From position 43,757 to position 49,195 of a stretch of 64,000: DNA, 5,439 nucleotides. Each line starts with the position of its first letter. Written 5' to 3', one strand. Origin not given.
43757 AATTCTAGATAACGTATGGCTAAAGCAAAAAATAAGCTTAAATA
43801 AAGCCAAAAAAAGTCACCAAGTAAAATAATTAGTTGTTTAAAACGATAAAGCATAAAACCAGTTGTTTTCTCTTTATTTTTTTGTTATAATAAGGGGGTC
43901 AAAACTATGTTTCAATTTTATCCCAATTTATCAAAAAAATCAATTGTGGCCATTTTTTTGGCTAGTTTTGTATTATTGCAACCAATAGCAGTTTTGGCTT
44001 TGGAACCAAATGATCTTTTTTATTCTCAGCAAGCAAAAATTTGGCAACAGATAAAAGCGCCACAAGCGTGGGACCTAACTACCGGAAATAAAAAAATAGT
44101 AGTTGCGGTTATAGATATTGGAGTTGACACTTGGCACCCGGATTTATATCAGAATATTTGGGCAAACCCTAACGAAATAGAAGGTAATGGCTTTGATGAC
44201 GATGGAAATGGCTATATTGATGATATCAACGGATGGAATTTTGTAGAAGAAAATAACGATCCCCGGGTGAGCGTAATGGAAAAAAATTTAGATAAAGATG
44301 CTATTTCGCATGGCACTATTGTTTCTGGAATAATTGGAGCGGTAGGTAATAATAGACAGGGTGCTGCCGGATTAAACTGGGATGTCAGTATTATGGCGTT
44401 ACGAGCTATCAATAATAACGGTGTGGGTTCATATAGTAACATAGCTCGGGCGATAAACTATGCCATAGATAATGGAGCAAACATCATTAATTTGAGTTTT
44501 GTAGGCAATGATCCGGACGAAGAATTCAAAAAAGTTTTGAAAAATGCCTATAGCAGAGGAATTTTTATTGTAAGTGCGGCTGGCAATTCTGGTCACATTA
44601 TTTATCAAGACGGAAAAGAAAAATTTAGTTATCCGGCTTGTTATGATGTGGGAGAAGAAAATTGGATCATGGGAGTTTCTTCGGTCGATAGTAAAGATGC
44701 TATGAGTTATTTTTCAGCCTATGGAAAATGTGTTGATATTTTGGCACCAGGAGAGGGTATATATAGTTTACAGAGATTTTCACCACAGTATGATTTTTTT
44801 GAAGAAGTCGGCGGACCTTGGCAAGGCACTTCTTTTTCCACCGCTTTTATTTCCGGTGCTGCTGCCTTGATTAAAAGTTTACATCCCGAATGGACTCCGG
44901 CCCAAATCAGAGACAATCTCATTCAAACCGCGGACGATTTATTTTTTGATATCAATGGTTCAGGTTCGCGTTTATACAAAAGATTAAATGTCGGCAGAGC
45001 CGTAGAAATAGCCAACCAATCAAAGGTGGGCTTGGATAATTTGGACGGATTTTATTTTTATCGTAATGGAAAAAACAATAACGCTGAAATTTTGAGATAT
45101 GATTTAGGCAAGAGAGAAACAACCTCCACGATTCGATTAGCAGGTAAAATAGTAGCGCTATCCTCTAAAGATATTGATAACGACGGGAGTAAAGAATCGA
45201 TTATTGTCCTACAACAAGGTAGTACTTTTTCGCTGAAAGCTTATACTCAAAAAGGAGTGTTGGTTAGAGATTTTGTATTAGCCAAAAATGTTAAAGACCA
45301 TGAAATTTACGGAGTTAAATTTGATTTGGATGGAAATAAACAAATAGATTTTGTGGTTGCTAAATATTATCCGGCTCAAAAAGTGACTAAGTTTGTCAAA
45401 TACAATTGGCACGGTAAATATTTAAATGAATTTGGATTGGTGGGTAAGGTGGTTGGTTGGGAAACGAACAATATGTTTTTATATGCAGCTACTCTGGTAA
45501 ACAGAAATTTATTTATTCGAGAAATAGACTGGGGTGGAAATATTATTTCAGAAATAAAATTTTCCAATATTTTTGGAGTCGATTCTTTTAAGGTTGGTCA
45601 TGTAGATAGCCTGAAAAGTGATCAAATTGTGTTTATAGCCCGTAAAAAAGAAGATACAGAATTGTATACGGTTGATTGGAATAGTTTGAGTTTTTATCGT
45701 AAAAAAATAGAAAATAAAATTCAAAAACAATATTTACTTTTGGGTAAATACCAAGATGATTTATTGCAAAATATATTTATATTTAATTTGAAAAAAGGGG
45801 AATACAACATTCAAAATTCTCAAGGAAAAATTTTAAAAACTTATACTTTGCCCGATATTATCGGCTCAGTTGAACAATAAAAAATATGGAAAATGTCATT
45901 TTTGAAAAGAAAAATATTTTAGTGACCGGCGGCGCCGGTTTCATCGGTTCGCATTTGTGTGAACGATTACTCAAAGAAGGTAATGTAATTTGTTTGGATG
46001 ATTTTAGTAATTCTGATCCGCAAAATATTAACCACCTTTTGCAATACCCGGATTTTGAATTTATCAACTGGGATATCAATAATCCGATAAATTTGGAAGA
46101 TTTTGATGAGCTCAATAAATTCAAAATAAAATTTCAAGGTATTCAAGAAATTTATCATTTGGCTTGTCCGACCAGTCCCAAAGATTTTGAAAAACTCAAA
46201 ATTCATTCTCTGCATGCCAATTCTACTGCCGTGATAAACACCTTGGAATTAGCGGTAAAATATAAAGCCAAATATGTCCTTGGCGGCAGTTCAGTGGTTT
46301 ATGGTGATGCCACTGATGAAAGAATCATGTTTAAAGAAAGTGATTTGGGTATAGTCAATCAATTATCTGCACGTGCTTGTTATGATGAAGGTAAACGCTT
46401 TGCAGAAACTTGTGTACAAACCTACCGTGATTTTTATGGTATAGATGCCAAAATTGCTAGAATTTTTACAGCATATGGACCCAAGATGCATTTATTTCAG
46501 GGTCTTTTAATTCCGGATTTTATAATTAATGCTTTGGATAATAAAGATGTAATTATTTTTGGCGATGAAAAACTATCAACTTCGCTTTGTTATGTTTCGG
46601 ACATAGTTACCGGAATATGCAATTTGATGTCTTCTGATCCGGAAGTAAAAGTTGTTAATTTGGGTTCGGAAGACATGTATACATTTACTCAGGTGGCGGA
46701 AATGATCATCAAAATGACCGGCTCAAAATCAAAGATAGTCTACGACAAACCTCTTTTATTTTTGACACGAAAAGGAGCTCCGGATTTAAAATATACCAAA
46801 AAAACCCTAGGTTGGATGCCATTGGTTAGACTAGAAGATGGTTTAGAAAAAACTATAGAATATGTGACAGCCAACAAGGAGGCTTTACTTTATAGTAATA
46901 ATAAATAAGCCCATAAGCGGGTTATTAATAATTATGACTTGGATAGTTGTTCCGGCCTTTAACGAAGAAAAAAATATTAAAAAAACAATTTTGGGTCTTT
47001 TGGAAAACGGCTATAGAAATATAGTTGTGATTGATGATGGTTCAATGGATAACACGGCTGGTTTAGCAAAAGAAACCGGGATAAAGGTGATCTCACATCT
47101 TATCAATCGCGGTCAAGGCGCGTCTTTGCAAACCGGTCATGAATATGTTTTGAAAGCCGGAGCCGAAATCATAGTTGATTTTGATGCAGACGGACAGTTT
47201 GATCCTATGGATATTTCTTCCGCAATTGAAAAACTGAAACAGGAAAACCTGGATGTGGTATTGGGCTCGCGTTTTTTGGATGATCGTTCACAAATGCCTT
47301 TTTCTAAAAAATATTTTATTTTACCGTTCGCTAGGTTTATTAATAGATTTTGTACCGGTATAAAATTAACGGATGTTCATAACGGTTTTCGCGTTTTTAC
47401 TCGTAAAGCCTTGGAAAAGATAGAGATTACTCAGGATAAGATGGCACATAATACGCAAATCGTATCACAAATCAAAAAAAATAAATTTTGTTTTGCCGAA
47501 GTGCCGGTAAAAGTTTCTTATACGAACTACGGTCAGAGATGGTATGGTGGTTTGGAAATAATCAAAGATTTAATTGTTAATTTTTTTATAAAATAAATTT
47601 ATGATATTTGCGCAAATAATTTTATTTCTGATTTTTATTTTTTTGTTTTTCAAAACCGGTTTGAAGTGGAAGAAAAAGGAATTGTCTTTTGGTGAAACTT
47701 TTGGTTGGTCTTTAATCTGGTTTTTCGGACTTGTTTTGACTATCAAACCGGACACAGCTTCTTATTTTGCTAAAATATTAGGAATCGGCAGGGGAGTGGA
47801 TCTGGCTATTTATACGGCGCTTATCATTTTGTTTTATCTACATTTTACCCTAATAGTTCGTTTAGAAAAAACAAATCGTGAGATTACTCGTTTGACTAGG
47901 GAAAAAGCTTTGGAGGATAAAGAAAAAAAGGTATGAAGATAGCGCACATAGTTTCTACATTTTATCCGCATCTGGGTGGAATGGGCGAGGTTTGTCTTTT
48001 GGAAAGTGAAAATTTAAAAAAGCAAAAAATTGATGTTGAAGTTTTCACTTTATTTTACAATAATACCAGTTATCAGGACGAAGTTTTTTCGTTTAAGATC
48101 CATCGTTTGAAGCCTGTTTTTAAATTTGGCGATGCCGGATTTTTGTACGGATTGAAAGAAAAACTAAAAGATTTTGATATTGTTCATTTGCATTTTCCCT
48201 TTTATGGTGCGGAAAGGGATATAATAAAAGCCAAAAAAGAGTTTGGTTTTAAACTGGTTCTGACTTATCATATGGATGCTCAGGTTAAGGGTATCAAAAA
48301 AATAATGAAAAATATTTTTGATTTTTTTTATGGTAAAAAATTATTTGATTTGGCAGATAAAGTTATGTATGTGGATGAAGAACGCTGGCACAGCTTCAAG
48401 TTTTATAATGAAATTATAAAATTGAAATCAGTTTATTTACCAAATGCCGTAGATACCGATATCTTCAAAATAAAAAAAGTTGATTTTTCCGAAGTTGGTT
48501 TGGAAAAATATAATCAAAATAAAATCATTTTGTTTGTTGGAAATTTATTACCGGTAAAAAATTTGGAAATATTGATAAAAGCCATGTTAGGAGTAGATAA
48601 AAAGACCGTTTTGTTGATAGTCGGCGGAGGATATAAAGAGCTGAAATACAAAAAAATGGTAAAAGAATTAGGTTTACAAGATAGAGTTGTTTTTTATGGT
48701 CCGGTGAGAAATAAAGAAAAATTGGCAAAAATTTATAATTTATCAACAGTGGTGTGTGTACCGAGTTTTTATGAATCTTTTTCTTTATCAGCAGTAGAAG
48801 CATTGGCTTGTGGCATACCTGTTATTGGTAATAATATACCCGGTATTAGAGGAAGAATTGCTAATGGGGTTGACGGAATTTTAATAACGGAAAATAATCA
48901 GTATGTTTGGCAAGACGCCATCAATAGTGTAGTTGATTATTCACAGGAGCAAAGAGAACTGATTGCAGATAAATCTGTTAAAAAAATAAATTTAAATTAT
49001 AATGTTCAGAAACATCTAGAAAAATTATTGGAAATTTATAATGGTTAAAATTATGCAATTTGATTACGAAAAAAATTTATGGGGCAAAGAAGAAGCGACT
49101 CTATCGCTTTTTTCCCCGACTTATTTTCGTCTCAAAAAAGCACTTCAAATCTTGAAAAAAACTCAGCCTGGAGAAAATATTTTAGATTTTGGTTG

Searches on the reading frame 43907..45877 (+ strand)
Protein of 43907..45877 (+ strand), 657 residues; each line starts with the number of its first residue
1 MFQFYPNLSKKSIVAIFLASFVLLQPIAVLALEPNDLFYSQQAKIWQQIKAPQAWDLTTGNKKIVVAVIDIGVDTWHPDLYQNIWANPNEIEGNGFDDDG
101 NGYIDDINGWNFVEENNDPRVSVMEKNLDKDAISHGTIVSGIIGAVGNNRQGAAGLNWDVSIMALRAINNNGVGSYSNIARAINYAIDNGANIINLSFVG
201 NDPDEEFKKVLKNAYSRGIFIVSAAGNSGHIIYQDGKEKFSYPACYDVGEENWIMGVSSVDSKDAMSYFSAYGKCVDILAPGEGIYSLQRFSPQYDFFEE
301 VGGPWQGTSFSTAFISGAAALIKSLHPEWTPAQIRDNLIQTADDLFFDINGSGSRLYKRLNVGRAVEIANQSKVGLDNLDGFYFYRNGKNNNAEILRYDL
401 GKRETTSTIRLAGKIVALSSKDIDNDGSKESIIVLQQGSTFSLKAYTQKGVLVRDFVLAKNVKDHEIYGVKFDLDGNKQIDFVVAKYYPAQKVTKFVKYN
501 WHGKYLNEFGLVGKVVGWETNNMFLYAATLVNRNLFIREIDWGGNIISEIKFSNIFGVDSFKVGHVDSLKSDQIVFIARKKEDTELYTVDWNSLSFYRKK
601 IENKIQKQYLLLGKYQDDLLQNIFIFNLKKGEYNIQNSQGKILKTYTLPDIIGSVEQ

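Call 15: search_protein_families(library=pfam, proteins=[window:43907-45877:+], max_evalue=0.001)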
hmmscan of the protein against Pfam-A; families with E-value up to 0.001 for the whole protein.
window:43907-45877:+ (657 aa): 1 family
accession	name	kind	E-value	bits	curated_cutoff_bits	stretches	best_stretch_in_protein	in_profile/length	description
PF00082.27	Peptidase_S8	-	2.7e-53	181.6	21.8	1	62-345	2-276/288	Subtilase family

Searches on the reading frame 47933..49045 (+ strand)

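Call 67: search_protein_families(library=pfam, proteins=[window:47933-49045:+], max_evalue=0.0001)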
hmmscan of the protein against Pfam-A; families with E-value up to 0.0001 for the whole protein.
window:47933-49045:+ (371 aa): 4 families
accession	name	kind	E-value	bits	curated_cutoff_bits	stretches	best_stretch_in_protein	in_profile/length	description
PF00534.26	Glycos_transf_1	-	3e-36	125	26.4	1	190-344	9-166/172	Glycosyl transferases group 1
PF13692.12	Glyco_trans_1_4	-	5.2e-29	101.8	27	1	197-333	2-139/142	Glycosyl transferases group 1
PF13439.12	Glyco_transf_4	-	1.6e-11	45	28.5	1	15-176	2-169/170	Glycosyltransferase Family 4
PF20706.3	GT4-conflict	-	2.2e-07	30.6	26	1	195-312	196-323/385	Family 4 Glycosyltransferase in conflict systems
